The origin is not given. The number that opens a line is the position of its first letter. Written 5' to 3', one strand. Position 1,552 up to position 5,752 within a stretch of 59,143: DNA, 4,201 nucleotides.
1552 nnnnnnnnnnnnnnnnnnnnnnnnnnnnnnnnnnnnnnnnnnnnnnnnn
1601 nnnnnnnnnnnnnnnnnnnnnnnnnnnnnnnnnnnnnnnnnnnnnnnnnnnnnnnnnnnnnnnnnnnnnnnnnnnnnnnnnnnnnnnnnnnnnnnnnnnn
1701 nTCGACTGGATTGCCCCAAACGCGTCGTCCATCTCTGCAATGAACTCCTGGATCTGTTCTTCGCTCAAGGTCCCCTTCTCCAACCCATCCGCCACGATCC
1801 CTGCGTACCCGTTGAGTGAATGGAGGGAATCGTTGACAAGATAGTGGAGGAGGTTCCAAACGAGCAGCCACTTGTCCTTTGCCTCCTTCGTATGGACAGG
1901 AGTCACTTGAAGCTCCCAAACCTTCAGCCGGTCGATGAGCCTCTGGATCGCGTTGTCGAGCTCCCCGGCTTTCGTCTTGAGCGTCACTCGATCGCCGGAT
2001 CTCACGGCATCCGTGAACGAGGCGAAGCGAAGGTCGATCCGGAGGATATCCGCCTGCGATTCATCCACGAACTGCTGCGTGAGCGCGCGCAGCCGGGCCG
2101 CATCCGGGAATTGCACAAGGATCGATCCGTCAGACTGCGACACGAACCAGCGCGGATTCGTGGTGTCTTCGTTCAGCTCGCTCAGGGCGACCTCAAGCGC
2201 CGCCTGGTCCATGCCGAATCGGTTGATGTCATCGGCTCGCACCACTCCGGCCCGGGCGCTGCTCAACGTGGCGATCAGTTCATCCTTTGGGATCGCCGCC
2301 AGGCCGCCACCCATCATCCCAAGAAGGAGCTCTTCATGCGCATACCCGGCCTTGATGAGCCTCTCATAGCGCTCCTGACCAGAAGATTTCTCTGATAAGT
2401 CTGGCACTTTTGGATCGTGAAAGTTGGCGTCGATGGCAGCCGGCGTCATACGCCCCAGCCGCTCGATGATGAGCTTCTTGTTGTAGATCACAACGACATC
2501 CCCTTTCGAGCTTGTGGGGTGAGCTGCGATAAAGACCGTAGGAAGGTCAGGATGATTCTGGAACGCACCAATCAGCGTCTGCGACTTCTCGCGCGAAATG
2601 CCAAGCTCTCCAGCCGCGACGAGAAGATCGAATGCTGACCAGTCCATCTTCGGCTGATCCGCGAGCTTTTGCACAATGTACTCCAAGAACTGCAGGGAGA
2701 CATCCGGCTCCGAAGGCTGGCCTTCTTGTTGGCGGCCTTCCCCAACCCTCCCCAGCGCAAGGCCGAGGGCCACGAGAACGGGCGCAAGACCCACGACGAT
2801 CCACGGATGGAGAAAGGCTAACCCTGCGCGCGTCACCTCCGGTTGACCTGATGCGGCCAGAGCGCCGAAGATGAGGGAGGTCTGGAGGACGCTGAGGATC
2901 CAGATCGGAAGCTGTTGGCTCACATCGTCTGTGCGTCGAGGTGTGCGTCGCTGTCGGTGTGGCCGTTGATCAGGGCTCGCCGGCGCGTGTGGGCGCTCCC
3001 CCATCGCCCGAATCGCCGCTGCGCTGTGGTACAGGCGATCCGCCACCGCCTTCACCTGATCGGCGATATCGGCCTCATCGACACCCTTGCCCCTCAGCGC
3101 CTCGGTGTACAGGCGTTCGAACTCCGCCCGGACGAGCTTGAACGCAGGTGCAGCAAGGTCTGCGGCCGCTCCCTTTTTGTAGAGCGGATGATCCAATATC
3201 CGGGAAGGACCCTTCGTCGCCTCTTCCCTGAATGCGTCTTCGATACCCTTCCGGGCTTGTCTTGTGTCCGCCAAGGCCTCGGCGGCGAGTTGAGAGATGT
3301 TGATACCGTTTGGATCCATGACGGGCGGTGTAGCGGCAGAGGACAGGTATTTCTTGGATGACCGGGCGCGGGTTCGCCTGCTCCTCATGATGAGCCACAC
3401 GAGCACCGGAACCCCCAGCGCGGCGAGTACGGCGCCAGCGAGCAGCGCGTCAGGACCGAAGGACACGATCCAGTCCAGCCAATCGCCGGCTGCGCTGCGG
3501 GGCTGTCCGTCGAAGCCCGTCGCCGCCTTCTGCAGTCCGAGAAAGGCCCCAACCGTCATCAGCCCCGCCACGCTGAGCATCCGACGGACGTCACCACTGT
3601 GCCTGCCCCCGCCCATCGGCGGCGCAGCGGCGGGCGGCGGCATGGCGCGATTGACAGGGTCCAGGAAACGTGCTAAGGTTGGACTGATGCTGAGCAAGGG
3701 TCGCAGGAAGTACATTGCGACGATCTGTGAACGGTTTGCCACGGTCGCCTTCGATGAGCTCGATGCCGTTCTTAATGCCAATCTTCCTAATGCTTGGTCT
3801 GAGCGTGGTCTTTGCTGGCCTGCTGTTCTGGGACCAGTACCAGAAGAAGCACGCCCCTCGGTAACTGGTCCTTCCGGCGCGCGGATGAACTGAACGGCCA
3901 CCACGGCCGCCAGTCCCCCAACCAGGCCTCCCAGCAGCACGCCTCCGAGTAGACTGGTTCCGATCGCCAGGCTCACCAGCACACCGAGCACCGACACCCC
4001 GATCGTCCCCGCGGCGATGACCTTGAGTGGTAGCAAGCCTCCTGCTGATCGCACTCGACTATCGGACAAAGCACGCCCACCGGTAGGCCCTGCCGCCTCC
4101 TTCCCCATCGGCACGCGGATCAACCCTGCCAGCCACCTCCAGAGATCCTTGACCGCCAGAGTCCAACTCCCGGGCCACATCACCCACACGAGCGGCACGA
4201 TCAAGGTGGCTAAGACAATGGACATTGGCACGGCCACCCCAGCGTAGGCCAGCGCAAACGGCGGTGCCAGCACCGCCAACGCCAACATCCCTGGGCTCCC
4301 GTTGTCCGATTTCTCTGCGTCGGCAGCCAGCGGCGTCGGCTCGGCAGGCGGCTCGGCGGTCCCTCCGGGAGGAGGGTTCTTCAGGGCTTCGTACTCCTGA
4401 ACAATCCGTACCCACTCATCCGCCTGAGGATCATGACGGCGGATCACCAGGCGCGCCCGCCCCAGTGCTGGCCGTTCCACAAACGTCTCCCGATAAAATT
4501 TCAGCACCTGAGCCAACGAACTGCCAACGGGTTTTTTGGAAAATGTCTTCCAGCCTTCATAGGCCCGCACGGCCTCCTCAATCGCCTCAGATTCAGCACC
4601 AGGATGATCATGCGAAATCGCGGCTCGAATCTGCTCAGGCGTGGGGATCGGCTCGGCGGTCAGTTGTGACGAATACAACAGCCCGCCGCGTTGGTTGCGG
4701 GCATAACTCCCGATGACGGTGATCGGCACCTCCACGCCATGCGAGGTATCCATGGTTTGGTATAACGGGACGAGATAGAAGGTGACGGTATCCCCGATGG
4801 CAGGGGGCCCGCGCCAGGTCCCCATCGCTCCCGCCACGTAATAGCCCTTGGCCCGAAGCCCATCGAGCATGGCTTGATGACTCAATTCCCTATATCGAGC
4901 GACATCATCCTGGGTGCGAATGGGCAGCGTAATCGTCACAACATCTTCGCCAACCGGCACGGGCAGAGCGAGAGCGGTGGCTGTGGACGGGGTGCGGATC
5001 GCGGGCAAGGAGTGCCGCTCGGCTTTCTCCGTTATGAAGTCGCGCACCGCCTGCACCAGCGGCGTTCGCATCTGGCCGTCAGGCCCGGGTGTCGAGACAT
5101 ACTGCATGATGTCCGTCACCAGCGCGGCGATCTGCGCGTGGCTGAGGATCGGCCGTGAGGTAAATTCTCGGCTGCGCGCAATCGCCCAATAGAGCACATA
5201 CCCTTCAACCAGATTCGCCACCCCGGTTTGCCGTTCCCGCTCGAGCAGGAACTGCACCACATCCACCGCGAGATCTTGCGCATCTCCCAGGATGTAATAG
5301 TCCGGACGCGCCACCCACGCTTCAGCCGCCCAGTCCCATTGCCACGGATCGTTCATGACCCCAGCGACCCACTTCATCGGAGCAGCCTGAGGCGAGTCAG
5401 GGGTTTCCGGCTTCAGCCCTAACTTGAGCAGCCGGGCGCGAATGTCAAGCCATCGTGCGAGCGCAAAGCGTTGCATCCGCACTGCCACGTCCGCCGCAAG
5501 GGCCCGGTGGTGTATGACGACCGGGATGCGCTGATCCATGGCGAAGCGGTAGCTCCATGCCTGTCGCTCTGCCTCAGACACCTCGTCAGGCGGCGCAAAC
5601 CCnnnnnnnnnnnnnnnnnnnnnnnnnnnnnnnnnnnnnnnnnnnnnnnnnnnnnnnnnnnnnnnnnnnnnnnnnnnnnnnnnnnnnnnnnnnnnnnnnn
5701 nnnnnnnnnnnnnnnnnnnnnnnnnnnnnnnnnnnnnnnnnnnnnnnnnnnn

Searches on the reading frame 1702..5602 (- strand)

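Call 43: find_homologous_proteins(query=window:1702-5602:-)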
Query window:1702-5602:- (1300 aa): 1 proteins with E <= 0.001 among 8000 candidates.
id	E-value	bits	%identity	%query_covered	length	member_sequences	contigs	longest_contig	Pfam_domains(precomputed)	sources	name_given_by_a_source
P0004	0.0e+0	1946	100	68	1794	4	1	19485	-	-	-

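Call 44: find_encoding_contigs(protein=P0004, flank=10000, max_places=6)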
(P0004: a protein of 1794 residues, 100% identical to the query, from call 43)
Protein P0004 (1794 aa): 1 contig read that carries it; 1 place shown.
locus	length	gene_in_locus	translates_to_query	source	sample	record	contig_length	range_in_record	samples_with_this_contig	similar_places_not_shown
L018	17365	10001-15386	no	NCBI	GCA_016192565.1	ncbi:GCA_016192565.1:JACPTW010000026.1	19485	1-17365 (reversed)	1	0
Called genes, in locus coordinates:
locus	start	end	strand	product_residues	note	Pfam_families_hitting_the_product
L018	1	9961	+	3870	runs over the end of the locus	PF01079:Hint, PF07591:PT-HINT (weak), PF14890:Intein_splicing, PF01464:SLT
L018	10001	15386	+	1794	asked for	-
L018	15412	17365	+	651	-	?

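Call 93: list_cluster_members(proteins=[P0004, P0125])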
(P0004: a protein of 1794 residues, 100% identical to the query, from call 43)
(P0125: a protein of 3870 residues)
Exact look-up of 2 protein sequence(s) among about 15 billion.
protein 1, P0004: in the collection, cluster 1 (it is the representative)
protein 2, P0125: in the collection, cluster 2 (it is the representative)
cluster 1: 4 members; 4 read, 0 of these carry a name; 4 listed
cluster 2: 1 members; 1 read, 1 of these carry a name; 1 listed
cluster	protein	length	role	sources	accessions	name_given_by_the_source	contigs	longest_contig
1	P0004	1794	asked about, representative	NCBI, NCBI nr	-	-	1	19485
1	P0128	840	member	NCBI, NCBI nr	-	-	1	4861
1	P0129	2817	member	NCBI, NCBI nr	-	-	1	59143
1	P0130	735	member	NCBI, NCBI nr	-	-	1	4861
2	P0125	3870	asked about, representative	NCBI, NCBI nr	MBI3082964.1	MAG: transglycosylase SLT domain-containing protein, partial [Candidatus Omnitrophica ... | transglycosylase SLT domain-containing protein [Candidatus Omnitrophota bacterium]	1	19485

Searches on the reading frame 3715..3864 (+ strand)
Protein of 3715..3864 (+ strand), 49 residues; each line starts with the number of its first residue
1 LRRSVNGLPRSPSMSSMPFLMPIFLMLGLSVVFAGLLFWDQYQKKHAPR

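Call 58: find_encoding_contigs(protein=window:3715-3864:+, flank=5000, max_places=6)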
Protein window:3715-3864:+ (49 aa): no gene with exactly this product is on record in the collection.

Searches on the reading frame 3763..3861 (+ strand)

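Call 28: search_protein_families(library=pfam, proteins=[window:3763-3861:+], max_evalue=1)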
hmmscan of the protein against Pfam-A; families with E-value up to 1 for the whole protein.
seq(33 aa): 2 families
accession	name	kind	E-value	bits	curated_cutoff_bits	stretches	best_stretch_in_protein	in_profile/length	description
PF07811.17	TadE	-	0.0018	18.8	22.9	1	4-26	10-32/43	TadE-like protein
PF10838.14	DUF2677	-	0.26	11.7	27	1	4-30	123-149/155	Protein of unknown function (DUF2677)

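Call 29: search_protein_families(library=ncbifam, proteins=[window:3763-3861:+], max_evalue=10)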
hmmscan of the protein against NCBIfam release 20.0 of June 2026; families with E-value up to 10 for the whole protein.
seq(33 aa): 0 families

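Call 85: search_protein_families(library=padloc, proteins=[window:3763-3861:+], max_evalue=1)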
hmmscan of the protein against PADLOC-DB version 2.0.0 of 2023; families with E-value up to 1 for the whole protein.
seq(33 aa): 0 families

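Call 86: search_protein_families(library=phrogs, proteins=[window:3763-3861:+], max_evalue=1)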
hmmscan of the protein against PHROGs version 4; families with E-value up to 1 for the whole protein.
seq(33 aa): 3 families
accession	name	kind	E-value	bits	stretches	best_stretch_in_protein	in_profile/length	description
phrog_10669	-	unknown function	0.15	12.9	1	7-30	3-26/200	-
phrog_35143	-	unknown function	0.23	12.3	1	6-21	18-33/41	-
phrog_8826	-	unknown function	0.36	12.1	1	3-29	5-30/81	-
